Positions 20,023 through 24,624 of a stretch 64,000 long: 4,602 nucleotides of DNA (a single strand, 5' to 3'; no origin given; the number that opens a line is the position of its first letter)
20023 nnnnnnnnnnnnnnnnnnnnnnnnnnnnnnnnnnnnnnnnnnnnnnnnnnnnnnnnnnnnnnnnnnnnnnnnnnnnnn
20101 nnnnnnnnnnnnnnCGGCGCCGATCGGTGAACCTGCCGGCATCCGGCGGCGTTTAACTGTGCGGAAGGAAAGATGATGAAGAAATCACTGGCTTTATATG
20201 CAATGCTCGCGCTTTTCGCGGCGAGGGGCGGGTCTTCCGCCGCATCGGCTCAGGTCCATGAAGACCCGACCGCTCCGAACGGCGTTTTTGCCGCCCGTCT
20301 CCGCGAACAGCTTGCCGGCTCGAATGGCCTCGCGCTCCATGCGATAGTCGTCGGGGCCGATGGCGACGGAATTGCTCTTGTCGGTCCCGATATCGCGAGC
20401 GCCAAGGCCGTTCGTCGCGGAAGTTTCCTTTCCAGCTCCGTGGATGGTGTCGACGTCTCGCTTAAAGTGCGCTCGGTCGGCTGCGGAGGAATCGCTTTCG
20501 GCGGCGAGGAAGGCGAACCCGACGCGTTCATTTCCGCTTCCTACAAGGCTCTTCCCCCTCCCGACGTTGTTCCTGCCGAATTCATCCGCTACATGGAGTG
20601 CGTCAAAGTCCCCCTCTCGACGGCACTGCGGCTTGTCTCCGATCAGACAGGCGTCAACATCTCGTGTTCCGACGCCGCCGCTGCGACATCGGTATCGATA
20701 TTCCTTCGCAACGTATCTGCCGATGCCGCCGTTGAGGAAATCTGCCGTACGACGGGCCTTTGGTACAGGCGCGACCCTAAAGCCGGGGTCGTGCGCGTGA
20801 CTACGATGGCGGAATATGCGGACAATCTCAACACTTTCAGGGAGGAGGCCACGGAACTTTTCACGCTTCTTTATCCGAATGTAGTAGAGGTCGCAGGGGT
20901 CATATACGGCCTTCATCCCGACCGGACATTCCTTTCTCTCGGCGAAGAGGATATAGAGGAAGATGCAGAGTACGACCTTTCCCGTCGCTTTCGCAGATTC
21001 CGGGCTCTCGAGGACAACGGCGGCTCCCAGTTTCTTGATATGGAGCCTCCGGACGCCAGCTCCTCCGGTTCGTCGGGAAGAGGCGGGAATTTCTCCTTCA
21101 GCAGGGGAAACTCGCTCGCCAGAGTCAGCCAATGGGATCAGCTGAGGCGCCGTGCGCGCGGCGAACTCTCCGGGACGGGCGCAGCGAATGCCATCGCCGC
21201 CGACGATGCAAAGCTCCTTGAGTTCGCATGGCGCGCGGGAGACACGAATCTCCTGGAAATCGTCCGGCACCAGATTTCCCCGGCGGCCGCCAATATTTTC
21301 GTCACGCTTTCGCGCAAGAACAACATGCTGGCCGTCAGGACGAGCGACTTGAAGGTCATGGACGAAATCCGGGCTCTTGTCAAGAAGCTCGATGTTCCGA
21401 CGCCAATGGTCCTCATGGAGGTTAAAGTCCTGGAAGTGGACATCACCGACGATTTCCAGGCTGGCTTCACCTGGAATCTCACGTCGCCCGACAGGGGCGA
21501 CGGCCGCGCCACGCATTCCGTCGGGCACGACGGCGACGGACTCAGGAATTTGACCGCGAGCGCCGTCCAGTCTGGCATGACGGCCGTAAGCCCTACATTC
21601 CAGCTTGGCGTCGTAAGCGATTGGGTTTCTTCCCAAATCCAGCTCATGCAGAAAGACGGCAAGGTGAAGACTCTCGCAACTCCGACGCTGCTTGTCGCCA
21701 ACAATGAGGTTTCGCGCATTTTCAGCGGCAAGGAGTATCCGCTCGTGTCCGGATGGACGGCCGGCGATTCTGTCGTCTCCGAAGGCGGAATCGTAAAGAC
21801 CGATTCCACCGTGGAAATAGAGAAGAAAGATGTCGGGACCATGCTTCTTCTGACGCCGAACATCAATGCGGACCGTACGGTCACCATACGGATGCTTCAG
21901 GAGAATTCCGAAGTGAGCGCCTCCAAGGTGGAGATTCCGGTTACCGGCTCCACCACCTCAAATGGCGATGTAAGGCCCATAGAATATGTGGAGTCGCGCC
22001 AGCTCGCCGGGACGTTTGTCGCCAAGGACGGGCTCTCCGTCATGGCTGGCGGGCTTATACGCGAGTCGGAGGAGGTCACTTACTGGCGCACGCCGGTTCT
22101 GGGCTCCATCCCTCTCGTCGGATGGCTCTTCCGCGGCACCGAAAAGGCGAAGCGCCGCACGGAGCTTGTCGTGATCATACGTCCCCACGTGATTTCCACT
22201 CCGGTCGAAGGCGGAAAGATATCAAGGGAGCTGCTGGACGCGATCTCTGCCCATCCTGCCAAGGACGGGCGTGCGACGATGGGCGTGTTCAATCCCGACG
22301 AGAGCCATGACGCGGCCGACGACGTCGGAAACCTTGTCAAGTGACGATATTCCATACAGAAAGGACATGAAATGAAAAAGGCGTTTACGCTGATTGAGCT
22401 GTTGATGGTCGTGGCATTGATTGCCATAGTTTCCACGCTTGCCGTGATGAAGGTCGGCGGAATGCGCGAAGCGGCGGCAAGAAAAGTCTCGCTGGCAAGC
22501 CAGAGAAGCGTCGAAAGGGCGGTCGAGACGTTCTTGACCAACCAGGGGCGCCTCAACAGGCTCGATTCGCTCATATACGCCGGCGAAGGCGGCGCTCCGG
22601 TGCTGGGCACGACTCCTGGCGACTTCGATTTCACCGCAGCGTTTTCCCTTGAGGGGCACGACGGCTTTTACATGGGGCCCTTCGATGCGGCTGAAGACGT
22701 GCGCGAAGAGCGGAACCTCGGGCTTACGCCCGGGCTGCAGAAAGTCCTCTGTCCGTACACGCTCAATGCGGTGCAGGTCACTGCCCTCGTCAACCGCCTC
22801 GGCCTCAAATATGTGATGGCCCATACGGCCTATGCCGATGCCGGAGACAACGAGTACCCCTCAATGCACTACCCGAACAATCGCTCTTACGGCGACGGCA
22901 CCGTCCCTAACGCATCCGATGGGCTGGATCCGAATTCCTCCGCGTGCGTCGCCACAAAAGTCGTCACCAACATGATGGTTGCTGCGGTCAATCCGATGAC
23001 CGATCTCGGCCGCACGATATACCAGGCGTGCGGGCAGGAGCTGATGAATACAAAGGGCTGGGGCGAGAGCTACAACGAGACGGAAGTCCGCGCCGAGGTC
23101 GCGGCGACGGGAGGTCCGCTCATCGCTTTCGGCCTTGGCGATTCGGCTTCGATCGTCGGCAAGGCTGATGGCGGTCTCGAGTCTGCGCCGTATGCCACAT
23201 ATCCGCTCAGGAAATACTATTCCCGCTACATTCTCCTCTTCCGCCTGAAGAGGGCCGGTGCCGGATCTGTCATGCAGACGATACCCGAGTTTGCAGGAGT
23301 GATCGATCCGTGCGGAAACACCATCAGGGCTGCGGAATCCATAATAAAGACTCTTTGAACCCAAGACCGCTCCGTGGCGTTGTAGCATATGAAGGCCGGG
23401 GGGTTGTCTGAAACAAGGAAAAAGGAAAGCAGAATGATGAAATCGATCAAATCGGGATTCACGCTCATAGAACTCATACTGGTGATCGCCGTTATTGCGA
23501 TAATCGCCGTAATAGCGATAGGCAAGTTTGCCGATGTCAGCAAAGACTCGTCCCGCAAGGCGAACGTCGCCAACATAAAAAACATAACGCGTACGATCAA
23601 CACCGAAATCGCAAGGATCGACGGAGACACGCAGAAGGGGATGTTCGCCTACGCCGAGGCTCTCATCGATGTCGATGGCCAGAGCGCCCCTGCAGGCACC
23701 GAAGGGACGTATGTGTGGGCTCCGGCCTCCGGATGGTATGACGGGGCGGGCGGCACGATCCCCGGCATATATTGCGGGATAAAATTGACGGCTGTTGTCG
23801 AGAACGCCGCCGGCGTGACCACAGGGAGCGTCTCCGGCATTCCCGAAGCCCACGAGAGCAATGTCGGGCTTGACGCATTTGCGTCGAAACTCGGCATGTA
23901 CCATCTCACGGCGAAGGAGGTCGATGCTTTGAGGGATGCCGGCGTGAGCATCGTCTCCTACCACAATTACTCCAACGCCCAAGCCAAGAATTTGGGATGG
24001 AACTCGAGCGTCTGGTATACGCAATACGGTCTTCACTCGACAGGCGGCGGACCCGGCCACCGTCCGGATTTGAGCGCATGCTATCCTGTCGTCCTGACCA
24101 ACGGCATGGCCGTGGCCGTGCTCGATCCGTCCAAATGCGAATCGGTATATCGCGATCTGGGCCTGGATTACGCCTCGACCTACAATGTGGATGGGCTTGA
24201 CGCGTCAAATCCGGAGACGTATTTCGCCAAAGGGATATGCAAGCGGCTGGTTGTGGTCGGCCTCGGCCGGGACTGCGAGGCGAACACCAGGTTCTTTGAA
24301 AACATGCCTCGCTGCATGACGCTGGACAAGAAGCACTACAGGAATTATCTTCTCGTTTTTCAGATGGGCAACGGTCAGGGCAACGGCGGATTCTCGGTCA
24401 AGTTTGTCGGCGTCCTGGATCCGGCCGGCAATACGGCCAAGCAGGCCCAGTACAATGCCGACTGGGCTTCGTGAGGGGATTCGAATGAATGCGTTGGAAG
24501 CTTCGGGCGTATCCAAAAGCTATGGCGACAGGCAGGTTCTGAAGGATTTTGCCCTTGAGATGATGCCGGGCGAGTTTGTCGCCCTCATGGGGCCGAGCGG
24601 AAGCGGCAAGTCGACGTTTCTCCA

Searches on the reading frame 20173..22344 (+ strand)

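Call 81: search_protein_families(library=pfam, max_evalue=0.001, proteins=[window:20173-22344:+])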
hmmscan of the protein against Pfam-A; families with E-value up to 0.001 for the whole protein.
window:20173-22344:+ (723 aa): 1 family
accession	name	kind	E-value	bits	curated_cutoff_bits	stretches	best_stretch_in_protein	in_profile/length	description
PF00263.26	Secretin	-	2.8e-34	118.6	27.5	1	492-674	2-168/169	Bacterial type II and III secretion system protein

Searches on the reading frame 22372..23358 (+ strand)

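Call 81: search_protein_families(library=pfam, max_evalue=0.001, proteins=[window:22372-23358:+])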
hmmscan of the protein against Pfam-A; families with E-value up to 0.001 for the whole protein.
window:22372-23358:+ (328 aa): 1 family
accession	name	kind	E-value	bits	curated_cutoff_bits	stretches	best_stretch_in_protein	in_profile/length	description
PF07963.17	N_methyl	-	5.4e-05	23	21.2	1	2-24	4-26/27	Prokaryotic N-terminal methylation motif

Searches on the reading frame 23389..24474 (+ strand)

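Call 81: search_protein_families(library=pfam, max_evalue=0.001, proteins=[window:23389-24474:+])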
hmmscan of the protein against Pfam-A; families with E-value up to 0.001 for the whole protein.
window:23389-24474:+ (361 aa): 1 family
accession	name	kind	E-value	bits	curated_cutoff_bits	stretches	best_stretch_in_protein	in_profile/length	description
PF07963.17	N_methyl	-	8.1e-06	25.6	21.2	1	21-44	4-27/27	Prokaryotic N-terminal methylation motif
